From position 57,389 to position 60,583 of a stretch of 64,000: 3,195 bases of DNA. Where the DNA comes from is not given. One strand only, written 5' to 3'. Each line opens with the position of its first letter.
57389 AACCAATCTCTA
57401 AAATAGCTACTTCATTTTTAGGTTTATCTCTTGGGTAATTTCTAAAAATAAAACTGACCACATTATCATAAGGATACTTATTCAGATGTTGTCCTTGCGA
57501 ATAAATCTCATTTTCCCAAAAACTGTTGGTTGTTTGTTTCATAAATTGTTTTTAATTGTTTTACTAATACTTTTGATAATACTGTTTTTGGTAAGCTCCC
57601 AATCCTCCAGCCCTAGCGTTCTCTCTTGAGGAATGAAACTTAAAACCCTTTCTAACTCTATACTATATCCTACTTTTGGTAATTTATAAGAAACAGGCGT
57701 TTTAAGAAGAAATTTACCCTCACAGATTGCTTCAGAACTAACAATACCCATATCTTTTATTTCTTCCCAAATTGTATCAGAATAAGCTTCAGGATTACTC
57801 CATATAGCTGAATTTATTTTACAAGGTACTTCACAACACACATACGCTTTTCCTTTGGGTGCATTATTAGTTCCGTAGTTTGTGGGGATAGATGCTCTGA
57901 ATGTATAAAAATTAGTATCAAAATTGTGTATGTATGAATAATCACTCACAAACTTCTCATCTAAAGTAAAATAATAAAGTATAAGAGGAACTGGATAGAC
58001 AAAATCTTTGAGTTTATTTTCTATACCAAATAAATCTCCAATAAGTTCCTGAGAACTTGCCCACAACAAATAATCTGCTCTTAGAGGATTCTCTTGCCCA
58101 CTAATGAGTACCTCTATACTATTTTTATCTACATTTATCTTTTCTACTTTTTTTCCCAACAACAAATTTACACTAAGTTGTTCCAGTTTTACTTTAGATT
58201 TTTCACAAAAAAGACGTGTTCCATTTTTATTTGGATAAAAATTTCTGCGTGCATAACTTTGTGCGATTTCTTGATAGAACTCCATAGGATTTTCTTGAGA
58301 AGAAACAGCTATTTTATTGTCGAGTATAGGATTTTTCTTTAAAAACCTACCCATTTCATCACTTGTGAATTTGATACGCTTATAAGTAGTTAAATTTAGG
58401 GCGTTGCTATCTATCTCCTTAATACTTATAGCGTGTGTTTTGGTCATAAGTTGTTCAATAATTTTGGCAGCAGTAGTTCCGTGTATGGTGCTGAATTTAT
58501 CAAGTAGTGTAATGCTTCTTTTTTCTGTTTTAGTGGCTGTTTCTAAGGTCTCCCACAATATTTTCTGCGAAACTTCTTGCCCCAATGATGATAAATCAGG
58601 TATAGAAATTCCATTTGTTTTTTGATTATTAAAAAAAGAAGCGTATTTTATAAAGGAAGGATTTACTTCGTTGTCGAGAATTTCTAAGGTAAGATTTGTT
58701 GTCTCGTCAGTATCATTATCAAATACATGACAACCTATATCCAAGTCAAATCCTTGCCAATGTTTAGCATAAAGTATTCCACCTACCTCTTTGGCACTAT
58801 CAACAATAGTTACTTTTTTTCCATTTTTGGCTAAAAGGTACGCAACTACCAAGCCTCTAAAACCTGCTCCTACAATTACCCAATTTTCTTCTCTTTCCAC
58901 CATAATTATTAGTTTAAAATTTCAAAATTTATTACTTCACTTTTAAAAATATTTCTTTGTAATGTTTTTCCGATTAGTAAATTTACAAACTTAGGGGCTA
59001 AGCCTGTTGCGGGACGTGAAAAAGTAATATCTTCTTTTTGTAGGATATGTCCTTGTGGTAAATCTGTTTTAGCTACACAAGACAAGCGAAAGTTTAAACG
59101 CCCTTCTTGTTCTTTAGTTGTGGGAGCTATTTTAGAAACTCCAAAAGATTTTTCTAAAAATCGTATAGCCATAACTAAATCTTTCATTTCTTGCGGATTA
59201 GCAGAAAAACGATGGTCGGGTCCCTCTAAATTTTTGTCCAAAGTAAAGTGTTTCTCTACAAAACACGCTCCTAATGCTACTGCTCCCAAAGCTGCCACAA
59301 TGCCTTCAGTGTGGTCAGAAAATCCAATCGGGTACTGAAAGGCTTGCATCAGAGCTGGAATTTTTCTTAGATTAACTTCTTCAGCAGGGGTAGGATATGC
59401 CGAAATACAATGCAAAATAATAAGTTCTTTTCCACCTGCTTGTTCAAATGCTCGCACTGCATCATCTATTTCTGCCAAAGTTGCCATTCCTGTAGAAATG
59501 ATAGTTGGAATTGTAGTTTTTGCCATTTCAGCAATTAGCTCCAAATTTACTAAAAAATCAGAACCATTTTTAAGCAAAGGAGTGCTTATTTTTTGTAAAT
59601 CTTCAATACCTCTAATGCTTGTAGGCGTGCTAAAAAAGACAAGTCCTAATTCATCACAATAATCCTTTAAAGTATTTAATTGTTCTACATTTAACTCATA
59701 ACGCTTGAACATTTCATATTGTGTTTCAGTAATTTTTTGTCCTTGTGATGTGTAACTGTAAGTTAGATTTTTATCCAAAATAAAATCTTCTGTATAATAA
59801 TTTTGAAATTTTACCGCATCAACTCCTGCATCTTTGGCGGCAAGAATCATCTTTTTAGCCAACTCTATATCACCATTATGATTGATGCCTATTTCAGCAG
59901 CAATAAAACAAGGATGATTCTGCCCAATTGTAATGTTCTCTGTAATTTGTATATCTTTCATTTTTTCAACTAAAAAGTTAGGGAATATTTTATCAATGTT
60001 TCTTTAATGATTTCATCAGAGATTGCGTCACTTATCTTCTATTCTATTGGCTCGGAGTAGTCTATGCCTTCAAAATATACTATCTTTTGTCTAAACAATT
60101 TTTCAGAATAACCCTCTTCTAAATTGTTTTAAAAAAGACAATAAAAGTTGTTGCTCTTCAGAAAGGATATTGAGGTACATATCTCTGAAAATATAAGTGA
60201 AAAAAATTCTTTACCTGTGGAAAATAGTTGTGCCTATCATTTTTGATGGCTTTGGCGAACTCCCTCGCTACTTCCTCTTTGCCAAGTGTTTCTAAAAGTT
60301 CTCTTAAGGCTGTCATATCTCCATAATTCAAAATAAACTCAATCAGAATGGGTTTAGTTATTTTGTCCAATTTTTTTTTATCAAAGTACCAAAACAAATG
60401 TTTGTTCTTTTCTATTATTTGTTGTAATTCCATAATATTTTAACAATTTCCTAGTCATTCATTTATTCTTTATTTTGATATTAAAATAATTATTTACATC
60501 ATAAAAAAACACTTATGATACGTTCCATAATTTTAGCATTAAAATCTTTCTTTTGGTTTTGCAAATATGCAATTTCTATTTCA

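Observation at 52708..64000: Pseudaminic-acid locus extended by a translationally coupled seven-gene tailoring block: candidate pathway for an undescribed nonulosonic-acid derivative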

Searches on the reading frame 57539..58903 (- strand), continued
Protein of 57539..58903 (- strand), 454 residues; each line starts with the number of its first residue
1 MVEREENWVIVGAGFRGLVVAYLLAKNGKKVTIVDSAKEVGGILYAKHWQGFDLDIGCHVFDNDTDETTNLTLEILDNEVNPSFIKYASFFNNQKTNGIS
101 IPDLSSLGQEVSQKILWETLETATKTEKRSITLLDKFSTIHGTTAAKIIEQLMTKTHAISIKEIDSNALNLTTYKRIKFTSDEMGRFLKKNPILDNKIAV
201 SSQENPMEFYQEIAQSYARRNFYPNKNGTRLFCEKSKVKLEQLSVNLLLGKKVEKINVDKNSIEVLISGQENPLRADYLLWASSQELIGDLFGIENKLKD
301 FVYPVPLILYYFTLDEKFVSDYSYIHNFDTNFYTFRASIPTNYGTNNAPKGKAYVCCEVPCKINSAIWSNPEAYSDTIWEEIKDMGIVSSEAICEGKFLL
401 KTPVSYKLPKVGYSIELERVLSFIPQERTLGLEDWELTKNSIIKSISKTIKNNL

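Call 50: search_protein_families(library=pfam, proteins=[L011:2955-3806:+, L011:3803-5134:+, L011:12006-13064:+, L011:14485-16095:+, L011:16088-17764:+, L011:17764-18531:+, L011:18524-19531:+, L011:19528-20580:+, L012:5419-6333:+, L012:160-1158:+], max_evalue=0.001)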
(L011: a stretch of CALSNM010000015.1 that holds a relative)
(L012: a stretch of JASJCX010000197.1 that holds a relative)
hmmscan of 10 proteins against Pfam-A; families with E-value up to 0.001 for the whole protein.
L011:2955-3806:+ (283 aa): 1 family
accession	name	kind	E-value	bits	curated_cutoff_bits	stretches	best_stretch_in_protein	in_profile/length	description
PF01061.29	ABC2_membrane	-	2.5e-19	70.1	26.9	1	31-240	4-207/211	ABC-2 type transporter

L011:3803-5134:+ (443 aa): 3 families
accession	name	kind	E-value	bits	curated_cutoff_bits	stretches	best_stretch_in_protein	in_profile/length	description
PF00005.33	ABC_tran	-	9.5e-22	78.5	25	1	62-193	1-135/137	ABC transporter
PF14524.12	Wzt_C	-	1.4e-06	28.8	30.4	1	291-410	10-130/143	Wzt C-terminal domain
PF13304.12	AAA_21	-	0.00087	19.9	27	0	76-94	3-27/304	AAA domain, putative AbiEii toxin, Type IV TA system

L011:12006-13064:+ (352 aa): 12 families
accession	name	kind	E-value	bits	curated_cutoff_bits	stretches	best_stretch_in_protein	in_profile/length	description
PF13302.13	Acetyltransf_3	-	4.9e-11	43.9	25.4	1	3-136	3-138/138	Acetyltransferase (GNAT) domain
PF13847.12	Methyltransf_31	-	4.3e-09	36.7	27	1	199-310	3-127/145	Methyltransferase domain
PF13649.12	Methyltransf_25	-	7e-09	36.7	27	1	203-288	1-91/97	Methyltransferase domain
PF08242.18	Methyltransf_12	-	1.1e-08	36.1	30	1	204-274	1-78/98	Methyltransferase domain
PF00583.31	Acetyltransf_1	-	1.7e-08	35.2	20.7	1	34-135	23-116/116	Acetyltransferase (GNAT) family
PF13420.13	Acetyltransf_4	-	1.6e-05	25.4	24.3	1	4-139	1-138/155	Acetyltransferase (GNAT) domain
PF13489.12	Methyltransf_23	-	4e-05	23.8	27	1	197-276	20-96/164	Methyltransferase domain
PF01209.24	Ubie_methyltran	-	0.00016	21.5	20.1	1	159-243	9-92/233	ubiE/COQ5 methyltransferase family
PF08241.18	Methyltransf_11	-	0.00028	21.9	21.2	1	204-274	1-73/95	Methyltransferase domain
PF07021.18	MetW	-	0.00029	21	21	1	202-268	16-82/193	Methionine biosynthesis protein MetW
PF08445.16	FR47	-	0.00048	20.5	22.1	1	83-140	27-82/86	FR47-like protein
PF13508.13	Acetyltransf_7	-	0.00069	20.4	27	0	53-137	4-84/84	Acetyltransferase (GNAT) domain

L011:14485-16095:+ (536 aa): 0 families

L011:16088-17764:+ (558 aa): 8 families
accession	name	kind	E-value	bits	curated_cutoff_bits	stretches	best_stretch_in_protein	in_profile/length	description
PF08242.18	Methyltransf_12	-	4.5e-09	37.4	30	1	68-168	1-98/98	Methyltransferase domain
PF13847.12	Methyltransf_31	-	2.4e-06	27.7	27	1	62-172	2-111/145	Methyltransferase domain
PF13649.12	Methyltransf_25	-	2.7e-06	28.4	27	1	67-166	1-97/97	Methyltransferase domain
PF08241.18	Methyltransf_11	-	4.8e-06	27.6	21.2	1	68-170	1-95/95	Methyltransferase domain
PF13489.12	Methyltransf_23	-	6.4e-06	26.4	27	1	59-222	18-159/164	Methyltransferase domain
PF00398.26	RrnaAD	-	2.2e-05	24.2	24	1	62-128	29-93/263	Ribosomal RNA adenine dimethylase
PF05401.17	NodS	-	0.0001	22.6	24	1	64-170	44-144/201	Nodulation protein S (NodS)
PF05175.20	MTS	-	0.0001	22.4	23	1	53-179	23-147/170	Methyltransferase small domain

L011:17764-18531:+ (255 aa): 1 family
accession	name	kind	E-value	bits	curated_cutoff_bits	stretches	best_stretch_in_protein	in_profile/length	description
PF18922.5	DUF5672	-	6.3e-54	182.5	24.4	1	53-238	3-164/164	Protein of unknown function (DUF5672)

L011:18524-19531:+ (335 aa): 3 families
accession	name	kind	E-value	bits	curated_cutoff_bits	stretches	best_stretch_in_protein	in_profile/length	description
PF00535.33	Glycos_transf_2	-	9.9e-27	94.3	23.3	1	9-133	1-129/168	Glycosyl transferase family 2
PF10111.15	Glyco_tranf_2_2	-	5.2e-07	29.9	27.3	1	15-106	7-104/276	Glycosyltransferase like family 2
PF13641.12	Glyco_tranf_2_3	-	3.4e-06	27.7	27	1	6-116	1-118/230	Glycosyltransferase like family 2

L011:19528-20580:+ (350 aa): 0 families

L012:5419-6333:+ (304 aa): 2 families
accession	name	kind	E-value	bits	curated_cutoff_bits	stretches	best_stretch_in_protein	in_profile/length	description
PF00551.24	Formyl_trans_N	-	4.4e-26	92.2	26.1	1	25-157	30-163/181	Formyl transferase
PF02911.23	Formyl_trans_C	-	1.7e-19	70.3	21.1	1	200-280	3-82/100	Formyl transferase, C-terminal domain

L012:160-1158:+ (332 aa): 4 families
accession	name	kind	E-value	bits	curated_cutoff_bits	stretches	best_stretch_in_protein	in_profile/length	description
PF08241.18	Methyltransf_11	-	4e-09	37.4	21.2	1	108-199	1-95/95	Methyltransferase domain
PF13489.12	Methyltransf_23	-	1e-08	35.5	27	1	105-199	24-116/164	Methyltransferase domain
PF13649.12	Methyltransf_25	-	2.5e-06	28.5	27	1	107-195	1-97/97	Methyltransferase domain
PF08242.18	Methyltransf_12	-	2.9e-05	25.2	30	1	108-197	1-98/98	Methyltransferase domain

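Call 69: search_protein_families(library=ncbifam, proteins=[L021:17294-18343:+], max_evalue=1e-20)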
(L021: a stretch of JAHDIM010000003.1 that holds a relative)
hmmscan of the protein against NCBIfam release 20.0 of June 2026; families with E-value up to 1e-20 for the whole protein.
L021:17294-18343:+ (349 aa): 2 families
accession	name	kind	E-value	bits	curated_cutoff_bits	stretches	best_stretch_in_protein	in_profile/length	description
TIGR03586.1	PseI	equivalog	5e-150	499.2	340.25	1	17-342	2-327/327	pseudaminic acid synthase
TIGR03569.1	NeuB_NnaB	equivalog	1.3e-92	310.4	399.65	1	17-340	1-327/329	N-acetylneuraminate synthase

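Call 71: find_encoding_contigs(protein=P0003, flank=10000, max_places=1)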
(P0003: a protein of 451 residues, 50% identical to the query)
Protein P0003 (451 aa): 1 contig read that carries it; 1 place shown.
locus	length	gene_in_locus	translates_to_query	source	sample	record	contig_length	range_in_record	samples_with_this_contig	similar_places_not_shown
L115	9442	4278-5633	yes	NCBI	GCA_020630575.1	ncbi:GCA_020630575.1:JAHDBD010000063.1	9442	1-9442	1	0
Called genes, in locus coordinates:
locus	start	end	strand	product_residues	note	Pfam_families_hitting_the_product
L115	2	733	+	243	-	?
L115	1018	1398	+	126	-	PF08241:Methyltransf_11, PF13649:Methyltransf_25, PF13847:Methyltransf_31 (weak)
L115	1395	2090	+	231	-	PF02348:CTP_transf_3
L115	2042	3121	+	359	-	-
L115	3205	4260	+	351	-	PF03102:NeuB, PF08666:SAF (weak)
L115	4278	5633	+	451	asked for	PF00070:Pyr_redox (faint), PF03486:HI0933_like (faint), PF07992:Pyr_redox_2 (faint), PF13450:NAD_binding_8, PF01593:Amino_oxidase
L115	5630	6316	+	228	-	PF13489:Methyltransf_23, PF01209:Ubie_methyltran, PF13847:Methyltransf_31, PF08241:Methyltransf_11, PF08242:Methyltransf_12, PF13649:Methyltransf_25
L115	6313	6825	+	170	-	PF13302:Acetyltransf_3, PF13420:Acetyltransf_4, PF00583:Acetyltransf_1 (weak)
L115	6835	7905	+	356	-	PF01041:DegT_DnrJ_EryC1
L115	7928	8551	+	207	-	PF05175:MTS (weak), PF13847:Methyltransf_31, PF13649:Methyltransf_25, PF08241:Methyltransf_11 (weak), PF08242:Methyltransf_12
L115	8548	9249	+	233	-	PF08889:WbqC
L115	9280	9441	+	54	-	?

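Call 80: list_cluster_members(proteins=[P0001])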
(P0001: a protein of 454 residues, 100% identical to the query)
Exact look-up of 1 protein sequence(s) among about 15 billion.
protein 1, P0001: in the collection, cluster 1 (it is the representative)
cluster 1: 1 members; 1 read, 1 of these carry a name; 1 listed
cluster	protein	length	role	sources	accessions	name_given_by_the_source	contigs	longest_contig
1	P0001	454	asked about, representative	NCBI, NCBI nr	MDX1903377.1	MAG: NAD(P)-binding protein [Thermonemataceae bacterium] | NAD(P)-binding protein [Thermonemataceae bacterium]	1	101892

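Call 92: search_protein_representatives(alignment_id=A1)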
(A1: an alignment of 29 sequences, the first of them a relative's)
Query: 29 sequences, 450 profile positions. Proteins with E-value up to 0.001 (for the whole library): 19723; up to 1e-10: 2253; up to 1e-30: 380. The best 150 are listed.
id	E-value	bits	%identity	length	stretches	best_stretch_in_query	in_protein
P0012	5.8e-193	658.3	-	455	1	1-448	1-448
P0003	6.8e-187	638.3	-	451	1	2-448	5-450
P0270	3.8e-186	635.9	-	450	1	1-449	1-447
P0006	1.1e-180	617.9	-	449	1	2-446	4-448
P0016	3.8e-173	593.0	-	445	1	7-449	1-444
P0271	5.1e-155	533.3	-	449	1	2-446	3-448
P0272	7.4e-154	529.4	-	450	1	4-446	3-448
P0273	1.1e-151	522.3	-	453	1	2-448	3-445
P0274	2.5e-149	514.5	-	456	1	4-448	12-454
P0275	3.9e-145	500.7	-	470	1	3-448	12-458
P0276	1.1e-143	495.9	-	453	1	2-447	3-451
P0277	5.0e-141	487.2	-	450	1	3-444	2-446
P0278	6.2e-140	483.5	-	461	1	3-448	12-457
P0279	2.4e-138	478.3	-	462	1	2-445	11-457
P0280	3.0e-138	478.0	-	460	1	2-448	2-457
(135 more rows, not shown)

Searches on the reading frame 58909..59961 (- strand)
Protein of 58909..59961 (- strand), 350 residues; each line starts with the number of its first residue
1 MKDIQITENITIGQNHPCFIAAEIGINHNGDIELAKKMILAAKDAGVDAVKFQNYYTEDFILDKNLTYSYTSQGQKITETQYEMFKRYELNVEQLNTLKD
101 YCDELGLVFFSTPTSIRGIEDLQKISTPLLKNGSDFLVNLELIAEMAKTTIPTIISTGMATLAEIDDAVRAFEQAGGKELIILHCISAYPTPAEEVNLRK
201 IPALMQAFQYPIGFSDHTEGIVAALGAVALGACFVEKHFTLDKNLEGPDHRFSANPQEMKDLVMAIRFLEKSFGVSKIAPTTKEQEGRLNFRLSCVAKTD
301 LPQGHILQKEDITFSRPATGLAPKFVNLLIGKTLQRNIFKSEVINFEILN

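Call 4: search_protein_families(library=pfam, proteins=[window:58909-59961:-], max_evalue=0.01)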
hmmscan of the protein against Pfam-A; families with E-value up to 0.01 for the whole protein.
window:58909-59961:- (350 aa): 2 families
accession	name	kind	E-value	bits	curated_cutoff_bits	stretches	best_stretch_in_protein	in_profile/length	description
PF03102.20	NeuB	-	3.5e-83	279.2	22.1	1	38-275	1-238/241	NeuB family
PF08666.17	SAF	-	3.9e-09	37.4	21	1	296-344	5-57/63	SAF domain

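Call 5: search_protein_families(library=ncbifam, proteins=[window:58909-59961:-], max_evalue=0.01)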
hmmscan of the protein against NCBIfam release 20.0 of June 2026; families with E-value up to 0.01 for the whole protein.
window:58909-59961:- (350 aa): 2 families
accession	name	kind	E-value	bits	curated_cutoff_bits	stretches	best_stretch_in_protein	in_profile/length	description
TIGR03569.1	NeuB_NnaB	equivalog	1.2e-104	350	399.65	1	18-343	1-328/329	N-acetylneuraminate synthase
TIGR03586.1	PseI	equivalog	6.8e-85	285.1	340.25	1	18-342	2-325/327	pseudaminic acid synthase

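Call 45: search_solved_structures(query=window:58909-59961:-, max_evalue=0.00001)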
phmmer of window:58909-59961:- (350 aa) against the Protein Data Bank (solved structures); distinct sequences matched with E-value up to 0.00001: 8.
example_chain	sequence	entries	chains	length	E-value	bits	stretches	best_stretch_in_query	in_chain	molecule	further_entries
8h2c_A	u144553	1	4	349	6.3e-53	183.2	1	16-338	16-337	Pseudaminic acid synthase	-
1vli_A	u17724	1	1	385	5.7e-51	176.8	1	8-329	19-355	Spore coat polysaccharide biosynthesis protein spsE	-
6ncs_A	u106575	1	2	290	3.3e-48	167.8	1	8-292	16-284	N-acetylneuraminic acid (Sialic acid) synthetase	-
1xuu_A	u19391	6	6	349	2.6e-47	164.8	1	9-341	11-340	polysialic acid capsule biosynthesis protein SiaC | N-acetylneuraminate synthase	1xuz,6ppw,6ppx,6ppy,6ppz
4ipj_A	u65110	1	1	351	7e-47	163.4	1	9-341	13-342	Polysialic acid capsule biosynthesis protein SiaC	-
4ipi_A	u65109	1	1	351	1.8e-46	162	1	9-341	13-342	Polysialic acid capsule biosynthesis protein SiaC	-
2wqp_A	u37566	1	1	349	6.5e-46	160.2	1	9-341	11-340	POLYSIALIC ACID CAPSULE BIOSYNTHESIS PROTEIN SIAC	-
3g8r_A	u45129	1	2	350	2.2e-19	73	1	16-318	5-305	Probable spore coat polysaccharide biosynthesis protein E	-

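Call 81: find_homologous_proteins(query=window:58909-59961:-, max_evalue=1e-60)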
Query window:58909-59961:- (350 aa): 5963 proteins with E <= 1e-60 among 8000 candidates; the best 120 are listed.
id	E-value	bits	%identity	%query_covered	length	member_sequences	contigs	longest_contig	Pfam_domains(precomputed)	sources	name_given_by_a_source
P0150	1.6e-229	779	100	100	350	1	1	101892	PF03102.21,PF08666.18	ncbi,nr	ncbi:MAG: N-acetylneuraminate synthase family protein [Thermonemataceae bacterium]|nr:N-acetylneuram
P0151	4.7e-203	692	89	99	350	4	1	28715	PF03102.21,PF08666.18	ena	-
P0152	2.0e-173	594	75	99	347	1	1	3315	PF03102.21,PF08666.18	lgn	-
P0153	9.5e-171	585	75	99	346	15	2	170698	PF03102.21,PF08666.18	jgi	jgi:N,N'-diacetyllegionaminate synthase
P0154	4.7e-167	573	74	99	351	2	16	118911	PF03102.21,PF08666.18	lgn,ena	-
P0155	2.8e-166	571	72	100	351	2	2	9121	PF03102.21,PF08666.18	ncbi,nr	ncbi:MAG: N-acetylneuraminate synthase family protein [Bacteroidia bacterium]|nr:N-acetylneuraminate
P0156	6.2e-163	560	72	99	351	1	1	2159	PF03102.21,PF08666.18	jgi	-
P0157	1.7e-162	558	72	98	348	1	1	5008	PF03102.21,PF08666.18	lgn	-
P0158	6.7e-162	556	72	99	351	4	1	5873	PF03102.21,PF08666.18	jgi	-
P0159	1.0e-160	552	73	96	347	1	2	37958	PF03102.21,PF08666.18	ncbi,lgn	ncbi:MAG: N-acetylneuraminate synthase family protein [Bernardetiaceae bacterium]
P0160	3.2e-160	551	72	99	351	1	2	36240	PF03102.21,PF08666.18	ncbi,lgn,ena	-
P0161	1.6e-159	548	72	95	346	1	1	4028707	PF03102.21,PF08666.18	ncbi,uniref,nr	ncbi:N-acetylneuraminate synthase family protein [Leptospira sp. GIMC2001]|uniref:N-acetylneuraminat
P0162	2.5e-158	545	72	95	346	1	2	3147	PF03102.21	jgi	jgi:N,N'-diacetyllegionaminate synthase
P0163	3.1e-158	544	69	100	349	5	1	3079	PF03102.21,PF08666.18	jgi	jgi:N-acetylneuraminate synthase/N,N'-diacetyllegionaminate synthase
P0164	1.0e-156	539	70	97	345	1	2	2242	PF03102.21,PF08666.18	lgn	-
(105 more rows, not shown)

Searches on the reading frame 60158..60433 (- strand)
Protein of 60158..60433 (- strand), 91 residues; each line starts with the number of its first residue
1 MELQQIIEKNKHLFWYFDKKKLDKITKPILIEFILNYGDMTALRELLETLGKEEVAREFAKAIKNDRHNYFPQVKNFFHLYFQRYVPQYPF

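Call 4: search_protein_families(library=pfam, proteins=[window:60158-60433:-], max_evalue=0.01)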
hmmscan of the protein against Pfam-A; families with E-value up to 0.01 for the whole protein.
window:60158-60433:- (91 aa): 1 family
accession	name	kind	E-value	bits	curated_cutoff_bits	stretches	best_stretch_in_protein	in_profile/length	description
PF21956.1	DUF6922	-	9.9e-06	25.4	27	1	10-58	2-51/52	Family of unknown function (DUF6922)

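Call 5: search_protein_families(library=ncbifam, proteins=[window:60158-60433:-], max_evalue=0.01)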
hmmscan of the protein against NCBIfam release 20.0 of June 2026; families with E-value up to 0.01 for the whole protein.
window:60158-60433:- (91 aa): 0 families
